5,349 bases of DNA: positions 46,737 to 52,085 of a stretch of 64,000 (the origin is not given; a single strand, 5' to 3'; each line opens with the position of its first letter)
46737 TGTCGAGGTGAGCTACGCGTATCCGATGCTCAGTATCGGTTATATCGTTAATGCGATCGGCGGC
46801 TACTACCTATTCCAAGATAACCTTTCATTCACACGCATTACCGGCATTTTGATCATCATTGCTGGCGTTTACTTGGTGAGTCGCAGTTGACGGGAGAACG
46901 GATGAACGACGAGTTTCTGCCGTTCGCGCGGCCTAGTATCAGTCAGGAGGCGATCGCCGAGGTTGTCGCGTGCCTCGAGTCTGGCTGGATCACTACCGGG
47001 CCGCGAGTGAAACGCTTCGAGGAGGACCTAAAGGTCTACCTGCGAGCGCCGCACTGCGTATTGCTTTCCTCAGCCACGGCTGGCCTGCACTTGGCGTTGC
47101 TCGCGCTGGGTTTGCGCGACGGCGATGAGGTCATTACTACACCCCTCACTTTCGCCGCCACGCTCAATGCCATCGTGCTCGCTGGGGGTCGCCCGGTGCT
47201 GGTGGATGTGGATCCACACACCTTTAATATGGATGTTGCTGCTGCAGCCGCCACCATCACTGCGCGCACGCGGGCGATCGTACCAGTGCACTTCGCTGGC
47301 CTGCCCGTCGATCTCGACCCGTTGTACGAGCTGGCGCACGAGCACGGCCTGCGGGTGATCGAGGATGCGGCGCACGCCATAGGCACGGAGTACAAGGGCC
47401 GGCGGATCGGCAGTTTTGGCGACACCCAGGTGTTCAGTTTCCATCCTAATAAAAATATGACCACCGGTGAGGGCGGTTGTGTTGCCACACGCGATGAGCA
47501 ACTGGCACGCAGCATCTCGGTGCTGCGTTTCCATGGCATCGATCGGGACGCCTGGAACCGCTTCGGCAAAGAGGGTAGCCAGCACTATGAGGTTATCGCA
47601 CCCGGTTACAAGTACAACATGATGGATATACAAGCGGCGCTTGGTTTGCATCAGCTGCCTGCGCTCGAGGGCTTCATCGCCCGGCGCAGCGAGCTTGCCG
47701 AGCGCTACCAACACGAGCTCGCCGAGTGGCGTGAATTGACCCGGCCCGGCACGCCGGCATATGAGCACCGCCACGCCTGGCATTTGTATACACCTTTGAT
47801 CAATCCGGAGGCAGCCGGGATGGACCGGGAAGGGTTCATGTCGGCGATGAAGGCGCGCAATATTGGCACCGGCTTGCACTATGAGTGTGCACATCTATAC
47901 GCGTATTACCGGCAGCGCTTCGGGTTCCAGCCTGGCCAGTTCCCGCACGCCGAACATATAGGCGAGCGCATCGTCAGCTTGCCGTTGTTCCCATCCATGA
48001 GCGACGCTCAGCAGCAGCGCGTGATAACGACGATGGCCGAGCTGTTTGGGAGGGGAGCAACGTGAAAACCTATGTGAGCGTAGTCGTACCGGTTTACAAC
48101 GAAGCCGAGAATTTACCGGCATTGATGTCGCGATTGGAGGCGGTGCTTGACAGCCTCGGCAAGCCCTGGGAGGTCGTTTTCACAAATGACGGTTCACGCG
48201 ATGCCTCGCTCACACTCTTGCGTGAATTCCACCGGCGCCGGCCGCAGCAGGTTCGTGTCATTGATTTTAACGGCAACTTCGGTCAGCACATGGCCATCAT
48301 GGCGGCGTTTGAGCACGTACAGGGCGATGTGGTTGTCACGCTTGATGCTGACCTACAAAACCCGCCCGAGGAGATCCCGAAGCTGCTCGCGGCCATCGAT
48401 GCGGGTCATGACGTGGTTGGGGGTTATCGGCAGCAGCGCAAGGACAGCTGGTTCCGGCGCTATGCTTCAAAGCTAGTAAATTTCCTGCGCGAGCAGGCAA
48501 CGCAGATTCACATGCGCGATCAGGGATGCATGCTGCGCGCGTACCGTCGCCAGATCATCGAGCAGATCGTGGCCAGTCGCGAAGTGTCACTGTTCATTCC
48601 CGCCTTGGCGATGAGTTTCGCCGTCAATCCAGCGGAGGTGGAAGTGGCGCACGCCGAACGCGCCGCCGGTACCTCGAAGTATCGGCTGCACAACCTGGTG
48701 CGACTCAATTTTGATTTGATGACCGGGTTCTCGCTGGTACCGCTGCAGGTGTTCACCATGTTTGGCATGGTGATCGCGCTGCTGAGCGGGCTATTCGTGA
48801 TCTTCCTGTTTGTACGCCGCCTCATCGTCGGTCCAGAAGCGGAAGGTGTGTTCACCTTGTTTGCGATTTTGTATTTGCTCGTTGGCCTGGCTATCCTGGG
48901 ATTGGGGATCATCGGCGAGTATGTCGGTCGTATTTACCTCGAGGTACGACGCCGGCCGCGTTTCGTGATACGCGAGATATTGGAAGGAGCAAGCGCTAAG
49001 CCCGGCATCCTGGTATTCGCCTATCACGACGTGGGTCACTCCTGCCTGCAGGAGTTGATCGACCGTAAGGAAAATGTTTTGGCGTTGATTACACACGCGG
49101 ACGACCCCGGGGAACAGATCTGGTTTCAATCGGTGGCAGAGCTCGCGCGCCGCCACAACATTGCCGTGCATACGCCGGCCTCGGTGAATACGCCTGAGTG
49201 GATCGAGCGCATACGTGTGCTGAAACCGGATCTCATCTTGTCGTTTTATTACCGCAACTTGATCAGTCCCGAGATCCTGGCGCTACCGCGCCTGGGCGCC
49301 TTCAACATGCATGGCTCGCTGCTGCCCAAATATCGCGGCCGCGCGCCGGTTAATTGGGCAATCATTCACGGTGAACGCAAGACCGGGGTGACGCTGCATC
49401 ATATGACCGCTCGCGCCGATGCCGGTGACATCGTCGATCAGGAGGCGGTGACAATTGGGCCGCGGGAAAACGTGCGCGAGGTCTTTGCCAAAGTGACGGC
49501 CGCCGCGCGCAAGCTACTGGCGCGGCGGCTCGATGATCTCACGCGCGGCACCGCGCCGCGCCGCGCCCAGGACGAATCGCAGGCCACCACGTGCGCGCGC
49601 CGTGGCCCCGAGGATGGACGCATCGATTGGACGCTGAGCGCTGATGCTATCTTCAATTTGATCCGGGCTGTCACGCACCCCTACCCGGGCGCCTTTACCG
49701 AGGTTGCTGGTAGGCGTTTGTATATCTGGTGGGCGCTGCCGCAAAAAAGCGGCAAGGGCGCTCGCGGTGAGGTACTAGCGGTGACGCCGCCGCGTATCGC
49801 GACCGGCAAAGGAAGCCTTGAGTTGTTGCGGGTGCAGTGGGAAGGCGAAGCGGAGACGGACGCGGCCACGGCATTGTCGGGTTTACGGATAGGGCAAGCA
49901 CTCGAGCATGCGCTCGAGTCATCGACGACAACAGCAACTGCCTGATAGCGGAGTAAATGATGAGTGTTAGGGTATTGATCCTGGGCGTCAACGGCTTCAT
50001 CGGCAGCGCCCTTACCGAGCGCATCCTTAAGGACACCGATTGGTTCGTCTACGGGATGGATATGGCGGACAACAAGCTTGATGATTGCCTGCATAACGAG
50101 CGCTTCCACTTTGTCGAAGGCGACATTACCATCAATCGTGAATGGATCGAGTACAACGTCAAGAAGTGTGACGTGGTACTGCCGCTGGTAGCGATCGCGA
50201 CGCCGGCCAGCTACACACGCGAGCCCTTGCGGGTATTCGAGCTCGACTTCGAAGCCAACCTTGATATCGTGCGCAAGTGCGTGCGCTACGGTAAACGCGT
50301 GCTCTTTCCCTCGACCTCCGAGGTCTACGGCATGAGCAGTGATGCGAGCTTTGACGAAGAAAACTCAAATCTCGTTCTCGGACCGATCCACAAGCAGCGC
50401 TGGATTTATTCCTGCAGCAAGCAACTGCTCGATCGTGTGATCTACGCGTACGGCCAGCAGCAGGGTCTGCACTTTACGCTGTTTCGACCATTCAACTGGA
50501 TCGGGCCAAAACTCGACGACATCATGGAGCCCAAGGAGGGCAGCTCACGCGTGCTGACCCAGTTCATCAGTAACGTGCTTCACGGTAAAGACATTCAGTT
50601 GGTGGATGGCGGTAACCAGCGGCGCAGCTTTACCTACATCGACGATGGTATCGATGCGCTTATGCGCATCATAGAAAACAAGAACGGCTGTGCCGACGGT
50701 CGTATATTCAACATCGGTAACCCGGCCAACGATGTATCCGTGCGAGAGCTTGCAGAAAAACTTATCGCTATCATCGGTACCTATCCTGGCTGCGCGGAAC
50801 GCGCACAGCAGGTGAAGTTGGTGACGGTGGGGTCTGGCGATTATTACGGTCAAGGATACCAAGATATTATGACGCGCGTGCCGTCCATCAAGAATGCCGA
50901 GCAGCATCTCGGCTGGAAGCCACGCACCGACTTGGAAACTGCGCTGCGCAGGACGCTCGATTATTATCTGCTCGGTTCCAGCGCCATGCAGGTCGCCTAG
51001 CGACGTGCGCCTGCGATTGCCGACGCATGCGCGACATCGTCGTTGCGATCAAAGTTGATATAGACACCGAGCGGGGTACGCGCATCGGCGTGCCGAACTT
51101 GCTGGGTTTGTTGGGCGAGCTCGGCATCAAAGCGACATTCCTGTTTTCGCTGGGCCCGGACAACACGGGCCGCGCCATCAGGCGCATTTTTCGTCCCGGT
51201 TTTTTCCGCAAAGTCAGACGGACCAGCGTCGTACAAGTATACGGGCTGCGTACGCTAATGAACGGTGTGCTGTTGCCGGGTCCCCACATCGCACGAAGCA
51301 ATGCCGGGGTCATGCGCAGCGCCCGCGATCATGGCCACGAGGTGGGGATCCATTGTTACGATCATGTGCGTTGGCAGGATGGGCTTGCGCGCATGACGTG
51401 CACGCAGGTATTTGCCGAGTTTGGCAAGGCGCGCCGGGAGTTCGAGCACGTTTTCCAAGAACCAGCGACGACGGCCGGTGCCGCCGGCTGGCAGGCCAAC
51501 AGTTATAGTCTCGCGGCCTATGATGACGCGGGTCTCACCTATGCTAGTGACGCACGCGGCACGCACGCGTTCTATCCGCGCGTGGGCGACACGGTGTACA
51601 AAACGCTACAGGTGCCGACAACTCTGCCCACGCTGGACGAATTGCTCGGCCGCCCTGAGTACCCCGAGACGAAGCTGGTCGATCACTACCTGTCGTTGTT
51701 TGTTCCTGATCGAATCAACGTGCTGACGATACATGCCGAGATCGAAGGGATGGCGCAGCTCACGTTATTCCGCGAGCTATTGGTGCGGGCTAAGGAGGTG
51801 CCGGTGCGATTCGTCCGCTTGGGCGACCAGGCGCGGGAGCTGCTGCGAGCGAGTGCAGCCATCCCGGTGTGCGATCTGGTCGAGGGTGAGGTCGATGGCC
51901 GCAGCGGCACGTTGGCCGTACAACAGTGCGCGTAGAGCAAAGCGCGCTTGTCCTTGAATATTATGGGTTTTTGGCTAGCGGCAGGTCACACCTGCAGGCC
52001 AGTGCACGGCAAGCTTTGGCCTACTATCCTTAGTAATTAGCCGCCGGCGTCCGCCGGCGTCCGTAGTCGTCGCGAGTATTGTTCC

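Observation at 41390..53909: Non-canonical aminoarabinose (arn/pmr-type) lipid A modification locus with four GT-C transferases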

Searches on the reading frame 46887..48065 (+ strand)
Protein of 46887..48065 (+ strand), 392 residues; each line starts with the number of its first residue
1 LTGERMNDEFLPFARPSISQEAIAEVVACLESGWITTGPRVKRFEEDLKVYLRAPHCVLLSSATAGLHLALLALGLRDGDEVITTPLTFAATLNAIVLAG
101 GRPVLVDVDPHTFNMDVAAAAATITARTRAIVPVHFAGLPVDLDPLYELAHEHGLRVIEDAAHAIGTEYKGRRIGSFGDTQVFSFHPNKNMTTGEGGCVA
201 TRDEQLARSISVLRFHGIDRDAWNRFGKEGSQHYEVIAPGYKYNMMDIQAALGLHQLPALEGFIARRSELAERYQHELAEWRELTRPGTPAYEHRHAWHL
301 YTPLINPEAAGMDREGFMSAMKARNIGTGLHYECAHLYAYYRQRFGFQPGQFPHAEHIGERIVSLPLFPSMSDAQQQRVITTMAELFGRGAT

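Call 3: search_protein_families(library=pfam, proteins=[window:46887-48065:+])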
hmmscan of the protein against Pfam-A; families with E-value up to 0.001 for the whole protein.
window:46887-48065:+ (392 aa): 3 families
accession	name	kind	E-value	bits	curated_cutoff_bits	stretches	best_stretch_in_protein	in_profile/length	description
PF01041.23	DegT_DnrJ_EryC1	-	1.1e-129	433.2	19.8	1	17-383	2-359/360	DegT/DnrJ/EryC1/StrS aminotransferase family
PF00155.27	Aminotran_1_2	-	1.1e-05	25.2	19.7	1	44-166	47-191/361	Aminotransferase class I and II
PF01212.27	Beta_elim_lyase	-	0.00051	19.9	27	0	39-289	32-241/288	Beta-eliminating lyase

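Call 4: search_protein_families(library=ncbifam, proteins=[window:46887-48065:+])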
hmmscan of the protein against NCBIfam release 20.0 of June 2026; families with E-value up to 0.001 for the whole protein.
window:46887-48065:+ (392 aa): 20 families
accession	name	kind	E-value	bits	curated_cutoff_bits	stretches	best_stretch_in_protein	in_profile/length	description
NF008658.2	PRK11658.1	equivalog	9.3e-132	439.2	631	1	8-387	2-377/379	UDP-4-amino-4-deoxy-L-arabinose aminotransferase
TIGR03588.1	PseC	equivalog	3.1e-115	385.1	423.5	1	10-386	1-379/380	UDP-4-amino-4,6-dideoxy-N-acetyl-beta-L-altrosamine transaminase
NF008687.0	PRK11706.1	equivalog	3.4e-76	256.4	375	1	11-387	2-374/375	dTDP-4-amino-4,6-dideoxygalactose transaminase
TIGR04181.1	NHT_00031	hypoth_equivalog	3.8e-71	239.8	420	1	13-366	3-357/359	LegC family aminotransferase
TIGR02379.1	ECA_wecE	subfamily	5.9e-62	209.6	434.85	1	11-386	2-374/376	dTDP-4-amino-4,6-dideoxy-D-glucose transaminase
TIGR04427.1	PLP_DesI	equivalog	1e-59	202.6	650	1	27-381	39-377/390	dTDP-4-dehydro-6-deoxyglucose aminotransferase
NF011936.0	PRK15407.1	equivalog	9.6e-56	189.3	423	1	18-387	44-436/440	lipopolysaccharide biosynthesis protein RfbH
NF006569.0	PRK09082.1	subfamily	4.4e-08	32.6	420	1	60-132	97-168/386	methionine aminotransferase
NF004621.0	PRK05957.1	equivalog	8.5e-08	31.3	498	1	52-134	86-167/389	pyridoxal phosphate-dependent aminotransferase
NF006488.0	PRK08912.1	equivalog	1.7e-07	30.6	498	1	57-132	90-164/387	aminotransferase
NF004975.0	PRK06348.1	equivalog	1e-06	28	549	1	43-132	78-167/384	pyridoxal phosphate-dependent aminotransferase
NF041364.1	GntC_guanitoxin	equivalog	2.2e-06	26.8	415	1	58-161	64-174/356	guanitoxin biosynthesis PLP-dependent (S)-gamma-hydroxy-L-arginine cyclodehydratase GntC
TIGR01325.1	O_suc_HS_sulf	equivalog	2.8e-06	26.2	510.05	1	37-224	52-238/380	O-succinylhomoserine sulfhydrylase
NF009079.0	PRK12414.1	subfamily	4e-06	26.1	481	1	56-132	92-167/384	methionine aminotransferase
NF005305.0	PRK06836.1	equivalog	5.4e-06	25.9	376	1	46-132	90-175/396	pyridoxal phosphate-dependent aminotransferase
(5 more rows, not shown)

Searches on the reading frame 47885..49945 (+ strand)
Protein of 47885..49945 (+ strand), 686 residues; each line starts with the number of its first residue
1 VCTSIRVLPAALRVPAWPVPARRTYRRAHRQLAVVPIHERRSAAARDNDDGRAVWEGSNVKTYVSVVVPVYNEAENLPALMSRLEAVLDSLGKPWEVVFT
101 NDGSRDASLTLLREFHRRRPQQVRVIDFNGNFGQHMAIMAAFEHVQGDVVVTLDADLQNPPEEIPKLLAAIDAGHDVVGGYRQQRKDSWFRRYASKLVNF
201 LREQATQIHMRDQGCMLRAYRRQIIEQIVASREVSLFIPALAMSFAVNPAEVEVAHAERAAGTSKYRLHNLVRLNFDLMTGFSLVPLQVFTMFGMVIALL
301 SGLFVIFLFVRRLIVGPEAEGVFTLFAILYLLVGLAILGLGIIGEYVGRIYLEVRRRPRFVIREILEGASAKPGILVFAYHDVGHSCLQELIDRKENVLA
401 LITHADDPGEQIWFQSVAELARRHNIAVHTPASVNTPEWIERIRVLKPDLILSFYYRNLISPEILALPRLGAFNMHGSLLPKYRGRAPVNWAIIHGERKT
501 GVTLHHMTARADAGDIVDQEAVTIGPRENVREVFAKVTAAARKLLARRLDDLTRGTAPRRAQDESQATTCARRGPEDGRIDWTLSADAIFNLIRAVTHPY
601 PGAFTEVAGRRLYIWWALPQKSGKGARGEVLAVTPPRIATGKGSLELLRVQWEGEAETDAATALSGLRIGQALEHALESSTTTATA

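Call 3: search_protein_families(library=pfam, proteins=[window:47885-49945:+])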
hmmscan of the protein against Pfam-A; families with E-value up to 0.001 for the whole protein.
window:47885-49945:+ (686 aa): 4 families
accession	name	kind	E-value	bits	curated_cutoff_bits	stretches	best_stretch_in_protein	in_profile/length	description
PF00535.33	Glycos_transf_2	-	1.4e-33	116.6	23.3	1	65-228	1-167/168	Glycosyl transferase family 2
PF00551.24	Formyl_trans_N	-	1.3e-27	97.2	26.1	1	388-548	18-180/181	Formyl transferase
PF02911.23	Formyl_trans_C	-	2.2e-18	66.7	21.1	1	575-667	4-99/100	Formyl transferase, C-terminal domain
PF13641.12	Glyco_tranf_2_3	-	4.9e-09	37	27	1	64-217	3-149/230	Glycosyltransferase like family 2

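Call 4: search_protein_families(library=ncbifam, proteins=[window:47885-49945:+])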
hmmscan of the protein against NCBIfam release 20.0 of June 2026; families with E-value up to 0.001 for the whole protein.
window:47885-49945:+ (686 aa): 22 families
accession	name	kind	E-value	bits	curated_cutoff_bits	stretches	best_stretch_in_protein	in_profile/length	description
NF005414.0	PRK06988.1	equivalog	1.9e-113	378.5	316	1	373-659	3-293/311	formyltransferase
NF007986.1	PRK10714.1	equivalog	3.7e-105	351.4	529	1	63-367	7-313/316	undecaprenyl-phosphate 4-deoxy-4-formamido-L-arabinose transferase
NF005998.1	PRK08125.1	equivalog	5.5e-97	325.7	777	1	376-655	4-284/649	bifunctional UDP-4-amino-4-deoxy-L-arabinose formyltransferase/UDP-glucuronic acid oxidase ArnA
NF047588.1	GlcsyltransPgfSStrep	equivalog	1.5e-54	185.3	500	1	64-364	3-304/308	glycosyltransferase PgfS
TIGR00460.1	fmt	equivalog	1.1e-49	169.3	201.5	1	375-666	3-303/315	methionyl-tRNA formyltransferase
NF041391.1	DPhHxTase_Halo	equivalog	1.3e-13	50.4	375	1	70-261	3-188/213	dolichyl-phosphate hexose transferase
TIGR00639.1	PurN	equivalog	1.4e-13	50.8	150.1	1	439-553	71-185/192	phosphoribosylglycinamide formyltransferase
TIGR04283.1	glyco_like_mftF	equivalog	3e-13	49.9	182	1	64-218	1-144/221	TIGR04283 family arsenosugar biosynthesis glycosyltransferase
NF005755.0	PRK07579.1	equivalog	1.4e-12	48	238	1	447-620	65-239/245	dTDP-4-amino-4,6-dideoxyglucose formyltransferase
TIGR03937.1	PgaC_IcaA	equivalog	1.3e-11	44.1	422.3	1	62-156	45-135/407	poly-beta-1,6-N-acetyl-D-glucosamine synthase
TIGR04182.1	glyco_TIGR04182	equivalog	2.1e-11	43.7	325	1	64-353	2-288/293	S-layer glycoprotein N-glycosyltransferase AglJ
NF041875.1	EPS_EpsD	equivalog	5e-10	39.3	370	1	64-178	1-111/325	exopolysaccharide biosynthesis glycosyltransferase EpsD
NF004684.0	PRK06027.1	subfamily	5.5e-10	39.4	223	1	438-549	156-267/286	formyltetrahydrofolate deformylase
NF007482.0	PRK10073.1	equivalog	1.3e-09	37.6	423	1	59-169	3-108/334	glycosyltransferase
TIGR00655.1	PurU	equivalog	2.5e-09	37.1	285.95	1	440-550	153-263/280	formyltetrahydrofolate deformylase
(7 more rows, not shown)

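Call 73: search_protein_representatives(protein=window:48062-49945:+)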
Query: 627 residues. Proteins with E-value up to 0.001 (for the whole library): 93782; up to 1e-10: 39882; up to 1e-30: 4884. The best 150 are listed.
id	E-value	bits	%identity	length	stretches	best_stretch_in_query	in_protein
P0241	9.2e-204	695.1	55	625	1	2-603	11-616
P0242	9.8e-156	536.5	46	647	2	3-309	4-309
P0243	1.3e-149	516.3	43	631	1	5-591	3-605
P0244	5.7e-143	494.4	42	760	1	5-557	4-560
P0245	1.1e-142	493.4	40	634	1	4-599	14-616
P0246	3.4e-131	455.5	44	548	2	311-608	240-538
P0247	9.8e-131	454.0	46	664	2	310-597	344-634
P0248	8.0e-120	417.9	44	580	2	315-596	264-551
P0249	9.3e-111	388.0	38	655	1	3-573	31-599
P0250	2.5e-104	366.8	39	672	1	4-562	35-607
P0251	4.3e-103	362.7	56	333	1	5-314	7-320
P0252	1.1e-102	361.3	57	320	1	2-308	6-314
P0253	1.5e-101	357.6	58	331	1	5-306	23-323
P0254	2.2e-95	337.2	51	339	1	5-310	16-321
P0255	1.4e-92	328.0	50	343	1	3-309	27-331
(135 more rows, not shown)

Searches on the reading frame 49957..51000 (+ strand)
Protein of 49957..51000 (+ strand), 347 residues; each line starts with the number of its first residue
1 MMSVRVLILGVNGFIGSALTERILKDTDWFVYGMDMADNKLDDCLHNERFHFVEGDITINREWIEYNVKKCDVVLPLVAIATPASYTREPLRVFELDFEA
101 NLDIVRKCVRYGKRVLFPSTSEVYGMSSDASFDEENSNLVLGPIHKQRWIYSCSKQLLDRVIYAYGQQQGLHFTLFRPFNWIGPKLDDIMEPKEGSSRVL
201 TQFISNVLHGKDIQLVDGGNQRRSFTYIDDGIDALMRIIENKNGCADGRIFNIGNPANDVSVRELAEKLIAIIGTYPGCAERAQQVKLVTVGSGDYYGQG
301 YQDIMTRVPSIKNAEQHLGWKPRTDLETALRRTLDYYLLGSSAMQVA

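Call 3: search_protein_families(library=pfam, proteins=[window:49957-51000:+])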
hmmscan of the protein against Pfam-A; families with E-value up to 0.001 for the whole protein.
window:49957-51000:+ (347 aa): 5 families
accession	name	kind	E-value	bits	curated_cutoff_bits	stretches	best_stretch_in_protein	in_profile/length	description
PF01370.27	Epimerase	-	1e-48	166.3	20.9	1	6-254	1-240/240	NAD dependent epimerase/dehydratase family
PF16363.11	GDP_Man_Dehyd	-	8.4e-30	104.8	27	1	7-332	1-331/332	GDP-mannose 4,6 dehydratase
PF01073.25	3Beta_HSD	-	5.7e-05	22.7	22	1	7-162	1-157/280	3-beta hydroxysteroid dehydrogenase/isomerase family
PF07993.18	NAD_binding_4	-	0.00078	19.1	20.1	0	38-198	48-217/258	Male sterility protein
PF03435.24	Sacchrp_dh_NADP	-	0.001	19.9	25.1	0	6-77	1-75/129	Saccharopine dehydrogenase NADP binding domain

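Call 4: search_protein_families(library=ncbifam, proteins=[window:49957-51000:+])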
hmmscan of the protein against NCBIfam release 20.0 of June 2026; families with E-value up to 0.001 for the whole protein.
window:49957-51000:+ (347 aa): 15 families
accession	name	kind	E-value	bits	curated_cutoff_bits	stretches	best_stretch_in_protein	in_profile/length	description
NF008872.0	PRK11908.1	equivalog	1.8e-181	602.7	294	1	5-338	3-336/349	bifunctional UDP-4-keto-pentose/UDP-xylose synthase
NF005998.1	PRK08125.1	equivalog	1.8e-154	515.7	777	1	4-337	316-649/649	bifunctional UDP-4-amino-4-deoxy-L-arabinose formyltransferase/UDP-glucuronic acid oxidase ArnA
TIGR01181.1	dTDP_gluc_dehyt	equivalog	9.9e-23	80.7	365.1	1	6-340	2-314/321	dTDP-glucose 4,6-dehydratase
TIGR04180.1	EDH_00030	hypoth_equivalog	1.5e-22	80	475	1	6-275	1-258/297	NAD-dependent 4,6-dehydratase LegB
TIGR01179.1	galE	equivalog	1.4e-18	66.8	262.3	1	5-335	1-323/332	UDP-glucose 4-epimerase GalE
TIGR02197.1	heptose_epim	equivalog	6.6e-18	64.9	274.6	1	6-288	1-268/316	ADP-glyceromanno-heptose 6-epimerase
NF007490.0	PRK10084.1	subfamily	1.7e-13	50.3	649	1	5-340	2-337/361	dTDP-glucose 4,6-dehydratase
NF007582.0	PRK10217.1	equivalog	6.1e-11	42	698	1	5-341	3-335/355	dTDP-glucose 4,6-dehydratase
NF047922.1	GDPFucSynFcl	equivalog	1.3e-10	41.3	500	1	113-278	98-257/308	GDP-L-fucose synthase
NF011728.1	PRK15181.1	equivalog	7.3e-08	31.8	760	1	4-340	16-340/348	Vi polysaccharide biosynthesis UDP-N-acetylglucosaminuronic acid C-4 epimerase TviC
NF041015.1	UDPsulfquin_syn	equivalog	1.7e-06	27.3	575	0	199-272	238-309/384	UDP-sulfoquinovose synthase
TIGR03466.1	HpnA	hypoth_equivalog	5e-06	25.6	367.65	1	5-185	2-174/327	hopanoid-associated sugar epimerase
NF047837.1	UDPAcbARedWbcJ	equivalog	7.4e-06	25.1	500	1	150-271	102-213/372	UDP-2-acetamido-2,6-beta-L-arabino-hexul-4-ose reductase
NF008360.0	PRK11150.1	equivalog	2.9e-05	23.4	452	1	98-270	94-251/310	ADP-glyceromanno-heptose 6-epimerase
NF042422.1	oxyalk_red_OleD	equivalog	0.00011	21.6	580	0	5-275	2-252/329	2-alkyl-3-oxoalkanoate reductase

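Call 9: find_encoding_contigs(protein=window:49957-51000:+, flank=10000, max_places=6)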
Protein window:49957-51000:+ (347 aa): no gene with exactly this product is on record in the collection.

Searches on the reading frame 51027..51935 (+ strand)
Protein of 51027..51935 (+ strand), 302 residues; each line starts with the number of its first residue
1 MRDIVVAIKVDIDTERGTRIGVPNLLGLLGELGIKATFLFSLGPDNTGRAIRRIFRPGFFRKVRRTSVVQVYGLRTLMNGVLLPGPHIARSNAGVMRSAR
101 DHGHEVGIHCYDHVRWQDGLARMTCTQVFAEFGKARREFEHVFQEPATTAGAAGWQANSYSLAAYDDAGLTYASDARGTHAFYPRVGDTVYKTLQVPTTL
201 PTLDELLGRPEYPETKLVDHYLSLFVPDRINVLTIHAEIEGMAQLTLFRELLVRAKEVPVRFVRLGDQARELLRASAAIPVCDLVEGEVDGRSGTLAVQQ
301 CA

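Call 3: search_protein_families(library=pfam, proteins=[window:51027-51935:+])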
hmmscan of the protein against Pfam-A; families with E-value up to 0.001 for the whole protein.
window:51027-51935:+ (302 aa): 1 family
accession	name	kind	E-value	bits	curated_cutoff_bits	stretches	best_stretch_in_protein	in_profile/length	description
PF01522.26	Polysacc_deac_1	-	2.7e-07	31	23.1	1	19-172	18-123/124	Polysaccharide deacetylase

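Call 4: search_protein_families(library=ncbifam, proteins=[window:51027-51935:+])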
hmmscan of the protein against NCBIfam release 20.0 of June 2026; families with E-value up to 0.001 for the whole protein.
window:51027-51935:+ (302 aa): 2 families
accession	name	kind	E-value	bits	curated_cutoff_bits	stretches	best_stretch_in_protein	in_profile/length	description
NF011923.2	PRK15394.1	equivalog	2.7e-74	250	382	1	6-300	3-294/294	4-deoxy-4-formamido-L-arabinose-phosphoundecaprenol deformylase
TIGR03006.1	pepcterm_polyde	equivalog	0.00043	19.5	276.2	0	88-172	58-141/272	XrtA system polysaccharide deacetylase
